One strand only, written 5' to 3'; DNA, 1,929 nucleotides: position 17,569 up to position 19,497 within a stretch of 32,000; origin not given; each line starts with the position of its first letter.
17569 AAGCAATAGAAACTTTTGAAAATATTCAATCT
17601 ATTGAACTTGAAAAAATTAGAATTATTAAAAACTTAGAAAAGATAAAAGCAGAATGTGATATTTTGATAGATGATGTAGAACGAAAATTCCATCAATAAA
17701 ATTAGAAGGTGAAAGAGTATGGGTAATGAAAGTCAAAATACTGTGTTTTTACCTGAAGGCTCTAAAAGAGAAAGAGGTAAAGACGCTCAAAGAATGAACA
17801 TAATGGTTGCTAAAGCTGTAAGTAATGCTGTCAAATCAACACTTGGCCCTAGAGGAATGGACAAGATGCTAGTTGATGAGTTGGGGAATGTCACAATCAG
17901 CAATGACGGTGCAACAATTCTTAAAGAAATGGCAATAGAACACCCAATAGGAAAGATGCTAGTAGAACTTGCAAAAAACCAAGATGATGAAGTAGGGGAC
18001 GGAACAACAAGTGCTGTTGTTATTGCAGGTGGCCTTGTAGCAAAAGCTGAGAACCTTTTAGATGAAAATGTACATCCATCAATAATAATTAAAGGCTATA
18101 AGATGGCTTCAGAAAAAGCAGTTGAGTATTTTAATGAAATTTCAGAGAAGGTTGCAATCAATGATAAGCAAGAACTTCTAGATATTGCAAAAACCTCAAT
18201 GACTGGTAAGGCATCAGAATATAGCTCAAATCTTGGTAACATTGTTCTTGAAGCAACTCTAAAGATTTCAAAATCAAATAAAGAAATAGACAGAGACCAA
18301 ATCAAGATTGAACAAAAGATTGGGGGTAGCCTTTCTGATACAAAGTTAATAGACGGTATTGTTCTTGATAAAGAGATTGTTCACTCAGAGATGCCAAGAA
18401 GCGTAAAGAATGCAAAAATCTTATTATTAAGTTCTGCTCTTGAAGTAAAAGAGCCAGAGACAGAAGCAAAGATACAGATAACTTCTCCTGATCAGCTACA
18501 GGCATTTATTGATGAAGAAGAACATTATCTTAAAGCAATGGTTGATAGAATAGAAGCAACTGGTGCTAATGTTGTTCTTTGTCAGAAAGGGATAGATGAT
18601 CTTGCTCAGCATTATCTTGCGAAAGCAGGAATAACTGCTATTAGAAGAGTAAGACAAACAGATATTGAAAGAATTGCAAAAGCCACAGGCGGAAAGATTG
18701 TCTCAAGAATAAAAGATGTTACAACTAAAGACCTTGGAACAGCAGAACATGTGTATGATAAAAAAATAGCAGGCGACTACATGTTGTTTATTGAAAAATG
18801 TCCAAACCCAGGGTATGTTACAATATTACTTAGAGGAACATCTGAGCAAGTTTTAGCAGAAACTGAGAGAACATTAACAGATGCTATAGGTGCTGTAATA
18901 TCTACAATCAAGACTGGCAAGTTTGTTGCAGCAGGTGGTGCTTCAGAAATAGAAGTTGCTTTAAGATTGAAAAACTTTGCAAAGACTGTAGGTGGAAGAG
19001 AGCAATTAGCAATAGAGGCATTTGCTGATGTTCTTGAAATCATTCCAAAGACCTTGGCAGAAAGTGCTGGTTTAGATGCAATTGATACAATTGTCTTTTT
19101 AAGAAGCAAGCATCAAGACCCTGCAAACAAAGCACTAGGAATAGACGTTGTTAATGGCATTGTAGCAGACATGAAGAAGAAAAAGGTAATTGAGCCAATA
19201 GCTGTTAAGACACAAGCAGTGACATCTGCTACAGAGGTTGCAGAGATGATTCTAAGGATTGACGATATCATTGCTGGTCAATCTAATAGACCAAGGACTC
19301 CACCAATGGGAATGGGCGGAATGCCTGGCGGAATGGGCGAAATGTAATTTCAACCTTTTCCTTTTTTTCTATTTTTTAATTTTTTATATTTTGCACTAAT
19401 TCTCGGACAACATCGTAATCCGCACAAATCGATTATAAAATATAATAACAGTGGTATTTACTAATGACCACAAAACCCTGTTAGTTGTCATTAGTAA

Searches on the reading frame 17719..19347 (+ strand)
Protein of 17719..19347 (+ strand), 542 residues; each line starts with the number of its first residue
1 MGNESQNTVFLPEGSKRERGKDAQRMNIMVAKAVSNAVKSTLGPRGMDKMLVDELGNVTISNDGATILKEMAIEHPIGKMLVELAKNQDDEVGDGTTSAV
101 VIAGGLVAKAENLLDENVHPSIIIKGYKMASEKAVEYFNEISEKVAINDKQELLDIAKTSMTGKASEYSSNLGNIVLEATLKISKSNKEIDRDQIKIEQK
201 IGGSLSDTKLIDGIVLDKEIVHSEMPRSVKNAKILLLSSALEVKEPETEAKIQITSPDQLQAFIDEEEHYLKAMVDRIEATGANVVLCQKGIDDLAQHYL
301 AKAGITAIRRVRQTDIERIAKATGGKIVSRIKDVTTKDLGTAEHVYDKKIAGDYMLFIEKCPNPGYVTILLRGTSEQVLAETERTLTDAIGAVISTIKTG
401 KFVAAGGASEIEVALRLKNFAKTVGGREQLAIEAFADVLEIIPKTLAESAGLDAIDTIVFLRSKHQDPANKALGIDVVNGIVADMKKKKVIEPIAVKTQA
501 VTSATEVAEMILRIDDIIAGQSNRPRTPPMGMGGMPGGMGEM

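Call 10: search_protein_families(library=pfam, proteins=[window:17719-19347:+], max_evalue=0.01)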
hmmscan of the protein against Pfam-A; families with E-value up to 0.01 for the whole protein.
window:17719-19347:+ (542 aa): 1 family
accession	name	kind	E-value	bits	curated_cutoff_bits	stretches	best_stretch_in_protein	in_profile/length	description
PF00118.29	Cpn60_TCP1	-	5.6e-175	583.2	34.3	1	34-519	1-487/490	TCP-1/cpn60 chaperonin family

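Call 63: list_cluster_members(proteins=[window:17719-19347:+, window:21761-24613:+, window:24815-25351:+, window:2013-3206:+])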
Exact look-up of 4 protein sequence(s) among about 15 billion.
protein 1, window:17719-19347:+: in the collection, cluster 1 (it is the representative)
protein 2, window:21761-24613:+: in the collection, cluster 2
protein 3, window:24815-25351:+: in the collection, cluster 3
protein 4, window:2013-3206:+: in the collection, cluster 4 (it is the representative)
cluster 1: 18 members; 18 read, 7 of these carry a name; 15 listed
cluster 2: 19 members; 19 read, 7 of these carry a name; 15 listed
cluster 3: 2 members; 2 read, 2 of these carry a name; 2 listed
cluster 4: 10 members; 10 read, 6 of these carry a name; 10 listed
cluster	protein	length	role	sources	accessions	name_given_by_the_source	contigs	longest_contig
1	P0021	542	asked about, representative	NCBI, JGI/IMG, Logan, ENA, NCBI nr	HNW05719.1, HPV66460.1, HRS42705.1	MAG TPA: thermosome subunit alpha [archaeon] | thermosome | thermosome subunit alpha [archaeon]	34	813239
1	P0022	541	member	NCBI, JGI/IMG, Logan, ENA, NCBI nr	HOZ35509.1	MAG TPA: thermosome subunit alpha [archaeon] | thermosome subunit alpha [archaeon]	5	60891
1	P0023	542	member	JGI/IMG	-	archaeal chaperonin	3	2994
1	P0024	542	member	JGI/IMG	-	archaeal chaperonin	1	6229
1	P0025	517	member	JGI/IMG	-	thermosome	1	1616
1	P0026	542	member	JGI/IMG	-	archaeal chaperonin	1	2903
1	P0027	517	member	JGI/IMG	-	archaeal chaperonin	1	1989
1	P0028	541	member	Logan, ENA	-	-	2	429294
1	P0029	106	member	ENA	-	-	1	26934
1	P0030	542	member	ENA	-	-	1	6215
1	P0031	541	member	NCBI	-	-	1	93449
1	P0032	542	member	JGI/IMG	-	-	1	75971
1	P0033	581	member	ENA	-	-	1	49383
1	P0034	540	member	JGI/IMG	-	-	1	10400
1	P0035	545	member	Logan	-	-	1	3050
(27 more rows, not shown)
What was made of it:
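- The host is an archaeon: aIF2-gamma, aIF5B, thermosome and geranylgeranyl reductase are present (call 10), and a close relative is labelled Candidatus Diapherotrites (call 63).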
